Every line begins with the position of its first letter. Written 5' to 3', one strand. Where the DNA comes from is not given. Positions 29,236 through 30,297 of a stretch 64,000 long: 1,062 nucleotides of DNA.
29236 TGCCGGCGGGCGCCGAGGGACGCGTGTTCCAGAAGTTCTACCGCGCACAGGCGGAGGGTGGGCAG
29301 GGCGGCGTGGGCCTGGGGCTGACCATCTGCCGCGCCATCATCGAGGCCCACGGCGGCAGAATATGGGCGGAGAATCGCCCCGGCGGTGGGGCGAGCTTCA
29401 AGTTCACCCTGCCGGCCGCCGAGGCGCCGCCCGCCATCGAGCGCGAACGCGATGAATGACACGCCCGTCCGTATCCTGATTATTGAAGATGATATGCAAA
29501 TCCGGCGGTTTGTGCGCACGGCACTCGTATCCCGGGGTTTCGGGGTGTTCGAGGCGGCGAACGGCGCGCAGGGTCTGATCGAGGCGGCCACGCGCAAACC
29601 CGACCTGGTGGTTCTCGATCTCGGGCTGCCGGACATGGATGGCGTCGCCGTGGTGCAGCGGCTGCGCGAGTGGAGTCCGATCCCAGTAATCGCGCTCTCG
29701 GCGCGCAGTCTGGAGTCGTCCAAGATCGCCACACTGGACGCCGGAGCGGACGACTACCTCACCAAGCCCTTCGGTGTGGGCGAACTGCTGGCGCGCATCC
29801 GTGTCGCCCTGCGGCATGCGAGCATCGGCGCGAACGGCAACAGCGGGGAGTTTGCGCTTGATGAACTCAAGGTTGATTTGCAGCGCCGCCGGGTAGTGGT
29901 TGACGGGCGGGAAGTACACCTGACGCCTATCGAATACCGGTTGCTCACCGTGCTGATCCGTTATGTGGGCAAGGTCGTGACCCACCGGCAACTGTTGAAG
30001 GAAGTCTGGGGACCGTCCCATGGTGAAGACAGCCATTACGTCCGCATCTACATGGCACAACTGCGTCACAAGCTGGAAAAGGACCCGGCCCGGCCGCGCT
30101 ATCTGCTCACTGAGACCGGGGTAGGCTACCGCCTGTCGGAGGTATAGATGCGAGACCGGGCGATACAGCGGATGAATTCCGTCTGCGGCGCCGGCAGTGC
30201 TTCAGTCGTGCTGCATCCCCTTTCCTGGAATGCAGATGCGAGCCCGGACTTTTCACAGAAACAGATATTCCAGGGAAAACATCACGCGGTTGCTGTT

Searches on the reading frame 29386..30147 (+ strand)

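Call 62: search_protein_families(library=pfam, proteins=[window:29386-30147:+], max_evalue=0.00001)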
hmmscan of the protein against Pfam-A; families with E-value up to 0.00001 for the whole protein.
window:29386-30147:+ (253 aa): 2 families
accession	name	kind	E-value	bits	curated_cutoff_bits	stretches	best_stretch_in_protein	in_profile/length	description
PF00072.30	Response_reg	-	2.9e-27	95.5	30.2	1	30-139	1-111/111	Response regulator receiver domain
PF00486.34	Trans_reg_C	-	1e-22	80.4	26.2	1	174-250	1-77/77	Transcriptional regulatory protein, C terminal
